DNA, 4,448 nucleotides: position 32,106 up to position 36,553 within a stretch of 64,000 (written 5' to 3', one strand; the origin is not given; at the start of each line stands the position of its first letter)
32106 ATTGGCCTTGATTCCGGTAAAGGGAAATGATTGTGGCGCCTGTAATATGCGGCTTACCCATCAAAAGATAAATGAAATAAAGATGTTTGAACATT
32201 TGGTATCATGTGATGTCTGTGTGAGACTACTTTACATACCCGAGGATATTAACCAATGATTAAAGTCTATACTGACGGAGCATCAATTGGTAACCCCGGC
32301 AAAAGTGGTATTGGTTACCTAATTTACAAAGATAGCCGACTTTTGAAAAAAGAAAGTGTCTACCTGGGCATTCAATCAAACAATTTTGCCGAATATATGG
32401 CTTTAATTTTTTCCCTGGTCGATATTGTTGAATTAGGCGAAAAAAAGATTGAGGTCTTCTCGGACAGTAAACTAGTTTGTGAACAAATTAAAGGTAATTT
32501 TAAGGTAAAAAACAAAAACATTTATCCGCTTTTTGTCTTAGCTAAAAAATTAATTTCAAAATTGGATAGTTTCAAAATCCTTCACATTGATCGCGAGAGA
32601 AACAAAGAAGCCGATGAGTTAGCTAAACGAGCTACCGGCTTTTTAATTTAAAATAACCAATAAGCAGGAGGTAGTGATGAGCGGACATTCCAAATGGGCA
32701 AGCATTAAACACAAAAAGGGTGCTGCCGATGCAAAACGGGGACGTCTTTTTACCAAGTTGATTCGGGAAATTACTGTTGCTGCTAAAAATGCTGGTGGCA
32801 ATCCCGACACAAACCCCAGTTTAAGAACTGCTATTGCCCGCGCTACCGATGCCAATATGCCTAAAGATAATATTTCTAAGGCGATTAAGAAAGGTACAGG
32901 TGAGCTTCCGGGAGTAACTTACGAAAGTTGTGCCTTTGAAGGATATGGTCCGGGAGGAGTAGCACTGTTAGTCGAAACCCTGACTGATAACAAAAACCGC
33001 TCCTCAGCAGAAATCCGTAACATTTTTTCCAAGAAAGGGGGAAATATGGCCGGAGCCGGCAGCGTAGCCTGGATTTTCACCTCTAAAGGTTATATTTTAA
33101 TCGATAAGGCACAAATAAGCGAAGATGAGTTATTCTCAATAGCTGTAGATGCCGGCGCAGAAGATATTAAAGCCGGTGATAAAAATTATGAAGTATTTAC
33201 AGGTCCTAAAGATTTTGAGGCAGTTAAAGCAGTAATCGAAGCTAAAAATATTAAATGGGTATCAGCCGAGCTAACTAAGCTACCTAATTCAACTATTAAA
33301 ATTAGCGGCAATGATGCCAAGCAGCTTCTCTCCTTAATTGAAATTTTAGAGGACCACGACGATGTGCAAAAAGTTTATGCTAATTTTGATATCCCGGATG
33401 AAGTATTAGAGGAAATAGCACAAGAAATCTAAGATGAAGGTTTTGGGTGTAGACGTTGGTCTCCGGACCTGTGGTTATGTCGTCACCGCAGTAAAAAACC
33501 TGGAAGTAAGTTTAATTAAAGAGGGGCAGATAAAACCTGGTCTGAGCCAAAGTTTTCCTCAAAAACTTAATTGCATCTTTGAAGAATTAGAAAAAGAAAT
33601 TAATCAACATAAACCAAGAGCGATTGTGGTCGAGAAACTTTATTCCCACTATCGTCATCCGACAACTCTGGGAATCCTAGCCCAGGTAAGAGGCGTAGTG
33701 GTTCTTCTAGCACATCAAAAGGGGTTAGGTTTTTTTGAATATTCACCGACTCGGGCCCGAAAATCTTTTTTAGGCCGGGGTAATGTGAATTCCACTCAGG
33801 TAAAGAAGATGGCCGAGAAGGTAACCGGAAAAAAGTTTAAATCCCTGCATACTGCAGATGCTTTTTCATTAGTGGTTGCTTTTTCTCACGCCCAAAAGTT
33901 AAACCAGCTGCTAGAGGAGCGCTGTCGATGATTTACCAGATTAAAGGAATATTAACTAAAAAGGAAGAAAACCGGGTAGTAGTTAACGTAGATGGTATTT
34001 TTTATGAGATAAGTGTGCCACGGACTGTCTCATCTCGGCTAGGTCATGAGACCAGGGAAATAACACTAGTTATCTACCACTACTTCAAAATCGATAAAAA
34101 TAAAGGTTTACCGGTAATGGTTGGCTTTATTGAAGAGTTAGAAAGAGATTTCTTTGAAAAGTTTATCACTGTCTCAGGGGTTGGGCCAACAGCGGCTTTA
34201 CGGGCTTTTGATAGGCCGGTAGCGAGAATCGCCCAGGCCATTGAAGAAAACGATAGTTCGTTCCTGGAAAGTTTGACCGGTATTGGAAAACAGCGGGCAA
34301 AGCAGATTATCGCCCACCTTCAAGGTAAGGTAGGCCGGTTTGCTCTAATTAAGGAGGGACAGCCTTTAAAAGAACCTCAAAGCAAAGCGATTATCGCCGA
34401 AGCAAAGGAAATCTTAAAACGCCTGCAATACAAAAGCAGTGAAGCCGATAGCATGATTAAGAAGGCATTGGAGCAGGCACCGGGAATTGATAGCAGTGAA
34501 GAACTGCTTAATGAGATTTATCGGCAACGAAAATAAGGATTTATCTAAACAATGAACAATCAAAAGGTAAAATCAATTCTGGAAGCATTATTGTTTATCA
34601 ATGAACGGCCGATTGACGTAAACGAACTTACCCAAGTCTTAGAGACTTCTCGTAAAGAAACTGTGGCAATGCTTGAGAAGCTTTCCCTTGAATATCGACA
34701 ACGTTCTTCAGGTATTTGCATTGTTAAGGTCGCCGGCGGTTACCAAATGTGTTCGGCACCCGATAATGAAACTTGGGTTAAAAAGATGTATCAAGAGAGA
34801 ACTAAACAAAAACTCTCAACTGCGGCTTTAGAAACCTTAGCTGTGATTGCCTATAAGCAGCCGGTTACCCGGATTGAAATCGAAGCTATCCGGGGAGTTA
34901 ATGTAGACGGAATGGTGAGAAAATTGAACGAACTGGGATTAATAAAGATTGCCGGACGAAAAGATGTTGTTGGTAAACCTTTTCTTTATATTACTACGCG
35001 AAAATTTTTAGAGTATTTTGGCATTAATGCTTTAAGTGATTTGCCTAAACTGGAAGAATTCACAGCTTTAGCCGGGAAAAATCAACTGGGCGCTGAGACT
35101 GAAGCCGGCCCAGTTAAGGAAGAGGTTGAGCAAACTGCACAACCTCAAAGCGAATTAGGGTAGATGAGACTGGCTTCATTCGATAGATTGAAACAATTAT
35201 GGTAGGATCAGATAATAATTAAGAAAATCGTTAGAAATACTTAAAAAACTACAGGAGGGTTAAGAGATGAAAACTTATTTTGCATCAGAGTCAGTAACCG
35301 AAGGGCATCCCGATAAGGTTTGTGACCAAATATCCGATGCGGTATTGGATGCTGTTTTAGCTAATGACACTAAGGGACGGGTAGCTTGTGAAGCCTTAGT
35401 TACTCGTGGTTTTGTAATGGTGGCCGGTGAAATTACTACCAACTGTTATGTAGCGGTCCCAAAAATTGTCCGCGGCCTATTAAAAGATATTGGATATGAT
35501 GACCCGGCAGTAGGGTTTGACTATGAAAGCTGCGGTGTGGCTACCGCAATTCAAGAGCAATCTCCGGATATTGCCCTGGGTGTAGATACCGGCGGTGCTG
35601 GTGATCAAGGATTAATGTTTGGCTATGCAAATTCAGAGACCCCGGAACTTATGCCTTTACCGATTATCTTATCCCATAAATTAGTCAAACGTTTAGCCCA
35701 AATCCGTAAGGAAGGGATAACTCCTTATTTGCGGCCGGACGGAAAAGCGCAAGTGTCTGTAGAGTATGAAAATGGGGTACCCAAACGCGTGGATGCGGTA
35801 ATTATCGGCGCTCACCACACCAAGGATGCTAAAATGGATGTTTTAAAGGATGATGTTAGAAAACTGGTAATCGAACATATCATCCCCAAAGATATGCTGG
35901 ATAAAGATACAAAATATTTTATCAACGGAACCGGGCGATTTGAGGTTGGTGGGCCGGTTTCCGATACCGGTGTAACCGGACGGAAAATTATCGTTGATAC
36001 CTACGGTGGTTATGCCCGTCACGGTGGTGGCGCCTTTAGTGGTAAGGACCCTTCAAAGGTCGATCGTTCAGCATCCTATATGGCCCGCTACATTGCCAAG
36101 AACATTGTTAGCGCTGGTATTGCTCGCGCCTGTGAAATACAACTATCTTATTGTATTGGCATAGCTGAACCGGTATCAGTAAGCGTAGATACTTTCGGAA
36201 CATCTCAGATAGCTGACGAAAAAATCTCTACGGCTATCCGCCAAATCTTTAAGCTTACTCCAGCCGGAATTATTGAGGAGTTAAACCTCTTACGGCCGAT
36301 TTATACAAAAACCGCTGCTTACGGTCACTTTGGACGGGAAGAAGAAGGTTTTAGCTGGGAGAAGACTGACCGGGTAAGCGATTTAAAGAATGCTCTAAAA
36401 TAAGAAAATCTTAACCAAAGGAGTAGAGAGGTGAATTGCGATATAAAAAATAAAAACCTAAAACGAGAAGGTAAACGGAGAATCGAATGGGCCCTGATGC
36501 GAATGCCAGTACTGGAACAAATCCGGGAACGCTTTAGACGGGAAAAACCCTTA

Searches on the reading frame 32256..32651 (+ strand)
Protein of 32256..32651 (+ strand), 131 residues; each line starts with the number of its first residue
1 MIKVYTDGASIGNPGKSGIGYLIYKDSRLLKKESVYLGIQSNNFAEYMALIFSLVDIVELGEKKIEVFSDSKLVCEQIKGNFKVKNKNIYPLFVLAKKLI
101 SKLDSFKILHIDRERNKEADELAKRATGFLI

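Call 40: search_protein_families(library=pfam, proteins=[window:32256-32651:+], max_evalue=0.000001)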
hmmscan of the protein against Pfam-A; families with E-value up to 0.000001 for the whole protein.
window:32256-32651:+ (131 aa): 2 families
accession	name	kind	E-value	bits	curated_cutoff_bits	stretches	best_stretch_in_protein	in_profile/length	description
PF13456.12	RVT_3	-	1.3e-19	70.7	21.6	1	6-126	2-123/123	Reverse transcriptase-like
PF00075.30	RNase_H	-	3.2e-15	57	25.8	1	3-126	5-139/141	RNase H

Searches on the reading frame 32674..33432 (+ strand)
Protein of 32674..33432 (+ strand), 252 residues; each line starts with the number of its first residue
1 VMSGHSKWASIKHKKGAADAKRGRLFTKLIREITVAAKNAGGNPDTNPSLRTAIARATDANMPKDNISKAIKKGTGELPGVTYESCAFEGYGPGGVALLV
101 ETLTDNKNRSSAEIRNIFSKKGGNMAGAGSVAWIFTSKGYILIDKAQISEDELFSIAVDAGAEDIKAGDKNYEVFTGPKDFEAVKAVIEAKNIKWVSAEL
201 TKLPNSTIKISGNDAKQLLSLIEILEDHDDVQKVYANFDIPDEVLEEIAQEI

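Call 40: search_protein_families(library=pfam, proteins=[window:32674-33432:+], max_evalue=0.000001)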
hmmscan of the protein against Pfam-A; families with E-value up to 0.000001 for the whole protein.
window:32674-33432:+ (252 aa): 2 families
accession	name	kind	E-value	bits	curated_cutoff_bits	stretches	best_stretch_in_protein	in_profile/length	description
PF01709.26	Transcrip_reg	-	4.1e-55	186.3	27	1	83-238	1-160/160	TACO1/YebC second and third domain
PF20772.2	TACO1_YebC_N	-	5.3e-33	113.8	36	1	6-77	1-73/73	TACO1/YebC protein N-terminal domain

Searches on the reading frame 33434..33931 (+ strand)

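Call 41: search_protein_families(library=pfam, proteins=[window:33434-33931:+], max_evalue=0.000001)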
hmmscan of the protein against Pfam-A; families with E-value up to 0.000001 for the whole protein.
window:33434-33931:+ (165 aa): 1 family
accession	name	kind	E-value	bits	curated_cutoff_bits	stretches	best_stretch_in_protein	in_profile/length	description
PF02075.23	RuvC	-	5.5e-24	85.2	22.2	1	3-148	1-146/148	Crossover junction endodeoxyribonuclease RuvC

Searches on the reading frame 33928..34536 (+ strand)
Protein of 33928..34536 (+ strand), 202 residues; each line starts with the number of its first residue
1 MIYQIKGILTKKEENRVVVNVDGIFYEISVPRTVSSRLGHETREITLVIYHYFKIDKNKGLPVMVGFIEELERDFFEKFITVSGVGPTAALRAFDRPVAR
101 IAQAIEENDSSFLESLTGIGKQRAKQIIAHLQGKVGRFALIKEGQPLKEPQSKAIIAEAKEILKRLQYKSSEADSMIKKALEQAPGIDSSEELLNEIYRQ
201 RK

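Call 41: search_protein_families(library=pfam, proteins=[window:33928-34536:+], max_evalue=0.000001)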
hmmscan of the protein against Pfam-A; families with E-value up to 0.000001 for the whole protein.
window:33928-34536:+ (202 aa): 2 families
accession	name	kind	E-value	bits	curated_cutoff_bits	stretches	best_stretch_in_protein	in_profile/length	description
PF01330.27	RuvA_N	-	1.8e-11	44.4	23.6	1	1-54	1-53/61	RuvA N terminal domain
PF14520.12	HHH_5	-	1.9e-09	38.3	27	1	76-132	1-56/57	Helix-hairpin-helix domain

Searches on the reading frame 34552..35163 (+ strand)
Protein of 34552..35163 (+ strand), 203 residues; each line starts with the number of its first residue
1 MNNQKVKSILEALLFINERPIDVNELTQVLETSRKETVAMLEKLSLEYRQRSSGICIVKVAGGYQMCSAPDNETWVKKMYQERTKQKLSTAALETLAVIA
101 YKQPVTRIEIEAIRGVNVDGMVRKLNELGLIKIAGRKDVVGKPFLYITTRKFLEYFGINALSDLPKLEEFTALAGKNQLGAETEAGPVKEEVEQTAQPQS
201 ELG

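Call 41: search_protein_families(library=pfam, proteins=[window:34552-35163:+], max_evalue=0.000001)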
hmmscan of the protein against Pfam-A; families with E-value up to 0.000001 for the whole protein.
window:34552-35163:+ (203 aa): 1 family
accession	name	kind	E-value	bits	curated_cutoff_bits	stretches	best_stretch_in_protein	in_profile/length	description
PF04079.22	SMC_ScpB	-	6e-59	198.6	27.4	1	9-167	2-160/160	Segregation and condensation complex subunit ScpB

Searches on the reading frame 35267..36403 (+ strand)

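Call 41: search_protein_families(library=pfam, proteins=[window:35267-36403:+], max_evalue=0.000001)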
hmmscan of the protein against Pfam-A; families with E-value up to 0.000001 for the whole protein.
window:35267-36403:+ (378 aa): 3 families
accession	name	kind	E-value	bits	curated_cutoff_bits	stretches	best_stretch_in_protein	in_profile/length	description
PF02773.21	S-AdoMet_synt_C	-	5.6e-68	227.6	25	1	227-366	1-138/138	S-adenosylmethionine synthetase, C-terminal domain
PF02772.21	S-AdoMet_synt_M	-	1.9e-44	151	29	1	110-225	3-120/120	S-adenosylmethionine synthetase, central domain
PF00438.25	S-AdoMet_synt_N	-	4.1e-42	143.2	33.1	1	3-100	2-99/99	S-adenosylmethionine synthetase, N-terminal domain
